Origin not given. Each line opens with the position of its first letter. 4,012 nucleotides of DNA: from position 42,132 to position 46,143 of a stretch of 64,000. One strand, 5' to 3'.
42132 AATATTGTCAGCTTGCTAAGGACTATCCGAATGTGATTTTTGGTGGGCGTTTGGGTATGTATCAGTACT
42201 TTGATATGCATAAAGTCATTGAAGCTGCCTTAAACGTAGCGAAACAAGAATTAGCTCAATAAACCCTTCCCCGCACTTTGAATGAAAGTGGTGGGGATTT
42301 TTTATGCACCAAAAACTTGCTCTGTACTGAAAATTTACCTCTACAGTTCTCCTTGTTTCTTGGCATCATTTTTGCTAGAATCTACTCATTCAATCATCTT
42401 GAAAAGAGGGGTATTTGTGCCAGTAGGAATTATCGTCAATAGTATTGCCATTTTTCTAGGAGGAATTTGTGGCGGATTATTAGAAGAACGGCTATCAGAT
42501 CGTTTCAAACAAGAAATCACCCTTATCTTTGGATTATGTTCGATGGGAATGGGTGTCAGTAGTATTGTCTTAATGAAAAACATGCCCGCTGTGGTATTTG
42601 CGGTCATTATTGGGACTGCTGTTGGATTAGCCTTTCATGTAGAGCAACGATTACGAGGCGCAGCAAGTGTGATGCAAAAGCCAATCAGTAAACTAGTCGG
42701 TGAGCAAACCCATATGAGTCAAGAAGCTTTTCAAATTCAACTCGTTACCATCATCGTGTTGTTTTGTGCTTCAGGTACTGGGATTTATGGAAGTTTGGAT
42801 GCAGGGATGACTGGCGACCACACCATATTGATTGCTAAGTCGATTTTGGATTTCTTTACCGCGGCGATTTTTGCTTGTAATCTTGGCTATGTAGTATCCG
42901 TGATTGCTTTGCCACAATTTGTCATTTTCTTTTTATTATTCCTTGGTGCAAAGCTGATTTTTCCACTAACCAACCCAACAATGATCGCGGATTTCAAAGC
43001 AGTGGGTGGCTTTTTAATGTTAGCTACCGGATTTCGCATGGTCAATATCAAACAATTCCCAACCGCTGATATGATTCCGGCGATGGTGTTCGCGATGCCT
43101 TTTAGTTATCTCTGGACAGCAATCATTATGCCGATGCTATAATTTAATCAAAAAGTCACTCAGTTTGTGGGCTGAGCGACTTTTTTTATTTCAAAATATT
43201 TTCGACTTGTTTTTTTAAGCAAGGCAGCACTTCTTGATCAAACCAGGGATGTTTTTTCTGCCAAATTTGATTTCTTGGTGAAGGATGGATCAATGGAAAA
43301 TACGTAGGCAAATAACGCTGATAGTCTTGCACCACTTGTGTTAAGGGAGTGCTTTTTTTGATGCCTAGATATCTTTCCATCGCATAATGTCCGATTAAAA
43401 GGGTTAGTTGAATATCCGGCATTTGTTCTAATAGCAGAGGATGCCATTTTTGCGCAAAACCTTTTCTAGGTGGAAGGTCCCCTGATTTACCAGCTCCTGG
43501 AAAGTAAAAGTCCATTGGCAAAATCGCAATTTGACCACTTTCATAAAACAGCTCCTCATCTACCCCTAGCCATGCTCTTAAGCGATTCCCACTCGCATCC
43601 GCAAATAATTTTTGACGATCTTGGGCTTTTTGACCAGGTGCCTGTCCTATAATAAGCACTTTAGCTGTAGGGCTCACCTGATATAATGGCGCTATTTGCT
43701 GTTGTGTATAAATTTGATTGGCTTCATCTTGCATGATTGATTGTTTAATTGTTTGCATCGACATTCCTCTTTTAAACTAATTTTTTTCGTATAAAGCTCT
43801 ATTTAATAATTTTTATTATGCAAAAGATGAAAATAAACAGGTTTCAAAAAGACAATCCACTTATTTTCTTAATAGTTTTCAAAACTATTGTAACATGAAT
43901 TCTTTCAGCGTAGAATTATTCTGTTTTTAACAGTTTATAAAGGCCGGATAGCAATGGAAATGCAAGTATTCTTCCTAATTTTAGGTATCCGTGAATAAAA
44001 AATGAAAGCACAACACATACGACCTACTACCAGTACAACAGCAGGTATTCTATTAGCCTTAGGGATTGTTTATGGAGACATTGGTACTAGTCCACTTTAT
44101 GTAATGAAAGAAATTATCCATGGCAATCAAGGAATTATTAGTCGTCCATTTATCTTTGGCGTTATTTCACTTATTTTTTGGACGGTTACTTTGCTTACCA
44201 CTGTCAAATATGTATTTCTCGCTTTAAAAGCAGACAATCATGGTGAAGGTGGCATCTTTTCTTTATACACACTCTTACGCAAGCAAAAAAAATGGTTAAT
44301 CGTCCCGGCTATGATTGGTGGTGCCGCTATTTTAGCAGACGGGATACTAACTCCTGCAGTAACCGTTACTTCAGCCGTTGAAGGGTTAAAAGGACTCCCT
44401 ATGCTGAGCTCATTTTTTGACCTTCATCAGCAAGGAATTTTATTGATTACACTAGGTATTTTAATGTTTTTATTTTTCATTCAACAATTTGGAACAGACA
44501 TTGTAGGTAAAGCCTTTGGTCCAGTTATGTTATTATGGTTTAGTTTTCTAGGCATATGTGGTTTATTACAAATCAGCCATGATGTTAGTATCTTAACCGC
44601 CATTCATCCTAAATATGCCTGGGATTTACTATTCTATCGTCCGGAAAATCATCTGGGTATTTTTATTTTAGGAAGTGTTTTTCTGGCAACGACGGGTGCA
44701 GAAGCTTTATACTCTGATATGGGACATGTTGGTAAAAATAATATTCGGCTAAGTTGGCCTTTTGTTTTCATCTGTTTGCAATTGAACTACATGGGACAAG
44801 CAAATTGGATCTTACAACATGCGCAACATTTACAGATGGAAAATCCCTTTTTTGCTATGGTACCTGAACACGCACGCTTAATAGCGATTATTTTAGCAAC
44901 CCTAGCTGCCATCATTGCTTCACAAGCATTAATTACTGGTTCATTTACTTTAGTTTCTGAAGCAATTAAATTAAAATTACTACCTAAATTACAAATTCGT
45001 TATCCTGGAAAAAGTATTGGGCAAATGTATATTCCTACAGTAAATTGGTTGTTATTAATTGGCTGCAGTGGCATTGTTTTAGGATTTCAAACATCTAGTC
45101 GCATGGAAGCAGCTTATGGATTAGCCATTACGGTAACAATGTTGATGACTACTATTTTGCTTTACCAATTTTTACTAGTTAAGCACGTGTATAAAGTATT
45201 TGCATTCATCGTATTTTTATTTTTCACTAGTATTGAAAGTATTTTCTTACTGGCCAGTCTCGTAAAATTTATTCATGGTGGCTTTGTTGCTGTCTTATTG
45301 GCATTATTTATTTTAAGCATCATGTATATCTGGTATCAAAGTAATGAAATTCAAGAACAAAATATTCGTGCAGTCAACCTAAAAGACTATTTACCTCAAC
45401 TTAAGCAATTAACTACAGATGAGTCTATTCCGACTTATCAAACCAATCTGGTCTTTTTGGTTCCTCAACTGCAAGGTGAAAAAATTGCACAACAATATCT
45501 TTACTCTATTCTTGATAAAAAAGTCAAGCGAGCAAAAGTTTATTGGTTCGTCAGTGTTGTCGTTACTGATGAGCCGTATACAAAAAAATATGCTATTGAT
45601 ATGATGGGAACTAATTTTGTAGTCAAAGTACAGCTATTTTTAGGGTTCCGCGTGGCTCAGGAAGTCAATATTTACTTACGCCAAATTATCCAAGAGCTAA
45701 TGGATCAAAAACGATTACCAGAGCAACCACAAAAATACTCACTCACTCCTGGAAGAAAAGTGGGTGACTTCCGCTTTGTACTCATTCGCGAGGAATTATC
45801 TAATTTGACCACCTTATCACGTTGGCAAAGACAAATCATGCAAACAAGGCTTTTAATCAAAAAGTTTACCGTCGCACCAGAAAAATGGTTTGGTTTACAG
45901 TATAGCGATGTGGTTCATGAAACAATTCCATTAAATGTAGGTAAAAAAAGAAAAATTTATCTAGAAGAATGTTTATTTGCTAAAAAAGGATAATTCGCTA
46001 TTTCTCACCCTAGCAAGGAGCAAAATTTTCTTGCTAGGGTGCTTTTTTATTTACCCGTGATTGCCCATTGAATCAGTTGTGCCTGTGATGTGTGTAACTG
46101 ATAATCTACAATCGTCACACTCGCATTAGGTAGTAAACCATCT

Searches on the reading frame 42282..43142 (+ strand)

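Call 45: search_protein_families(library=pfam, proteins=[window:42282-43142:+], max_evalue=0.00001)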
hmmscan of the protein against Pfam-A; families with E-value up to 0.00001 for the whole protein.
window:42282-43142:+ (286 aa): 1 family
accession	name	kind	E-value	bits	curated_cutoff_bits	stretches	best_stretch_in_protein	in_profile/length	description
PF04474.17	DUF554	-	2.4e-64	217.2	25.1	1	48-275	1-219/220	Protein of unknown function (DUF554)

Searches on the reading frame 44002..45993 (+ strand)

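Call 28: search_protein_families(library=pfam, proteins=[window:44002-45993:+], max_evalue=0.00001)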
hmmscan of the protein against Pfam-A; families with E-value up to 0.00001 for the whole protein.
window:44002-45993:+ (663 aa): 2 families
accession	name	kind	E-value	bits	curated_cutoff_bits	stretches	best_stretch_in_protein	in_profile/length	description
PF02705.21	K_trans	-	9.3e-151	502.8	24.8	1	17-462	3-450/454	K+ potassium transporter integral membrane domain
PF22776.1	K_trans_C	-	9.6e-13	48.6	24.8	1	483-639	4-144/151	K+ potassium transporter C-terminal domain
